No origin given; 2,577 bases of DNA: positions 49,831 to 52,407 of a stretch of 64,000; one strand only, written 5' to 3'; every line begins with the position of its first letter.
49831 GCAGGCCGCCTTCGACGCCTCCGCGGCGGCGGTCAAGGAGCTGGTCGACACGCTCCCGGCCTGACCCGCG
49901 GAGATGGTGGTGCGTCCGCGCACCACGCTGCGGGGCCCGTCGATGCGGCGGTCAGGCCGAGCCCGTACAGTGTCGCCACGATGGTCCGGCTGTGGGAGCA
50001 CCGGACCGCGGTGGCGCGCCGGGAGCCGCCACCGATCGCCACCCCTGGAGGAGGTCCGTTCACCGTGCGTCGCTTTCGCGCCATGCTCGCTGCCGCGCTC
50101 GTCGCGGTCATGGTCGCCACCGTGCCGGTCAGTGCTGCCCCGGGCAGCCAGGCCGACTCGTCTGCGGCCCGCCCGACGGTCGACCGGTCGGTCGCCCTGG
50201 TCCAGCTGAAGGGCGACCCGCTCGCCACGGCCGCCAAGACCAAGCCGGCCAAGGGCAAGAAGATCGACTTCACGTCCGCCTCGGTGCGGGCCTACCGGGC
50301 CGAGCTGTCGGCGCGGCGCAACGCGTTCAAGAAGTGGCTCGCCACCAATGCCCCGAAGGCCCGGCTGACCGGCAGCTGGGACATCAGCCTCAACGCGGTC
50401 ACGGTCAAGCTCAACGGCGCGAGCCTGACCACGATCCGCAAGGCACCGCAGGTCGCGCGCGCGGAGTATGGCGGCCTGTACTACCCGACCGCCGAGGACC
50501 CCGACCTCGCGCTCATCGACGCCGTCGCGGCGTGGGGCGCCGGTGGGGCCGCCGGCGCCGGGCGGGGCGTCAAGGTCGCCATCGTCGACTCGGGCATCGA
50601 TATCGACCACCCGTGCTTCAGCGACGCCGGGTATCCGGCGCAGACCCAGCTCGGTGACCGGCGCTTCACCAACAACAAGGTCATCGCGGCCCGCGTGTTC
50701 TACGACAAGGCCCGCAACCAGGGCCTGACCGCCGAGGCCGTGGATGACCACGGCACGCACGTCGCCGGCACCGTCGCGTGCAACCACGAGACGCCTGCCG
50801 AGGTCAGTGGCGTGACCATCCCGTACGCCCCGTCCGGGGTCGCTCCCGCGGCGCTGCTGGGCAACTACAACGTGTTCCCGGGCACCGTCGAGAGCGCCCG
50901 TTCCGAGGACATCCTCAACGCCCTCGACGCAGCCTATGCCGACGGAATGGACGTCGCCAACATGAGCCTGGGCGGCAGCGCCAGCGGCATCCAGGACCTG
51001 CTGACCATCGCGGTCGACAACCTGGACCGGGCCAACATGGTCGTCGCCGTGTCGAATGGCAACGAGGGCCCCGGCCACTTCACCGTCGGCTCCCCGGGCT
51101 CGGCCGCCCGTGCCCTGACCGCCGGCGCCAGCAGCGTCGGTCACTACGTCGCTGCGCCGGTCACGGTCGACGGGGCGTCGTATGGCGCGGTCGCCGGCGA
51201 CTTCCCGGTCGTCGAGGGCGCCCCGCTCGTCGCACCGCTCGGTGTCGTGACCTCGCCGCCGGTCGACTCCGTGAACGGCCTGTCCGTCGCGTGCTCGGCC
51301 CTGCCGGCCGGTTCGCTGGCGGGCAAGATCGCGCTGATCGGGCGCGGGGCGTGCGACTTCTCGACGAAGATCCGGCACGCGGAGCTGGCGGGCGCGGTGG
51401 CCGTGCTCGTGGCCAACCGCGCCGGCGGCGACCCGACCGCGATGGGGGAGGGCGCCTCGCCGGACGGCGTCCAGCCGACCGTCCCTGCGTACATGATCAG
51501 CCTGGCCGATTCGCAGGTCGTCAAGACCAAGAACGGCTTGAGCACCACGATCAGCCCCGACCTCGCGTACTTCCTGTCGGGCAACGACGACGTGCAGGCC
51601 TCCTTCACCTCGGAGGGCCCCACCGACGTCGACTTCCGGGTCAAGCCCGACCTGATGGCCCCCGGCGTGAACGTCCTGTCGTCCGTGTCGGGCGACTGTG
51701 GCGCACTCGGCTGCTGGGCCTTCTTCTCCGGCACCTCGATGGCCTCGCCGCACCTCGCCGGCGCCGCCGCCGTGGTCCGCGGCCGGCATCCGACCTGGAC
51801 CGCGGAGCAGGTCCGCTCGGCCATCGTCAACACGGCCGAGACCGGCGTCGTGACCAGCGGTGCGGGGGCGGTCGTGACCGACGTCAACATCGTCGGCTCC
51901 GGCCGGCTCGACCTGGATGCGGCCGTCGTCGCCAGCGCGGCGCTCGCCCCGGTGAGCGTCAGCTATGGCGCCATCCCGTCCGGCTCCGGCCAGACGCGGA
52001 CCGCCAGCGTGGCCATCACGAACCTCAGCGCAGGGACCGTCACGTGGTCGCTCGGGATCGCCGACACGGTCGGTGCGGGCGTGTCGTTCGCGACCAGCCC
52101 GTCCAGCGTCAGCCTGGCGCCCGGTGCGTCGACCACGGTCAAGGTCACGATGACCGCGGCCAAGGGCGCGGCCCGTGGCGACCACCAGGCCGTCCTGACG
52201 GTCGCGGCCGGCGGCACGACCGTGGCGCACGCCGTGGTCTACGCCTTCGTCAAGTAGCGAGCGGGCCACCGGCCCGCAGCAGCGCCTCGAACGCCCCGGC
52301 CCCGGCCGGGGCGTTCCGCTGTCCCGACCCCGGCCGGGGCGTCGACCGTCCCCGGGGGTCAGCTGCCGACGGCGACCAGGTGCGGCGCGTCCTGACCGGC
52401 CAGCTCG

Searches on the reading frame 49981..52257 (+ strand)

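Call 62: search_protein_families(library=pfam, proteins=[window:49981-52257:+], max_evalue=0.00001)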
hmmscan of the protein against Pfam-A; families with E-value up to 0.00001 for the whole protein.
window:49981-52257:+ (758 aa): 2 families
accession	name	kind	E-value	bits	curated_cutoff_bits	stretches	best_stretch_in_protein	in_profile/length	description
PF00082.27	Peptidase_S8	-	3.8e-48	164.7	21.8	1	194-622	1-276/288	Subtilase family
PF02225.27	PA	-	3.2e-14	53.2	23.9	1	437-511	12-92/95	PA domain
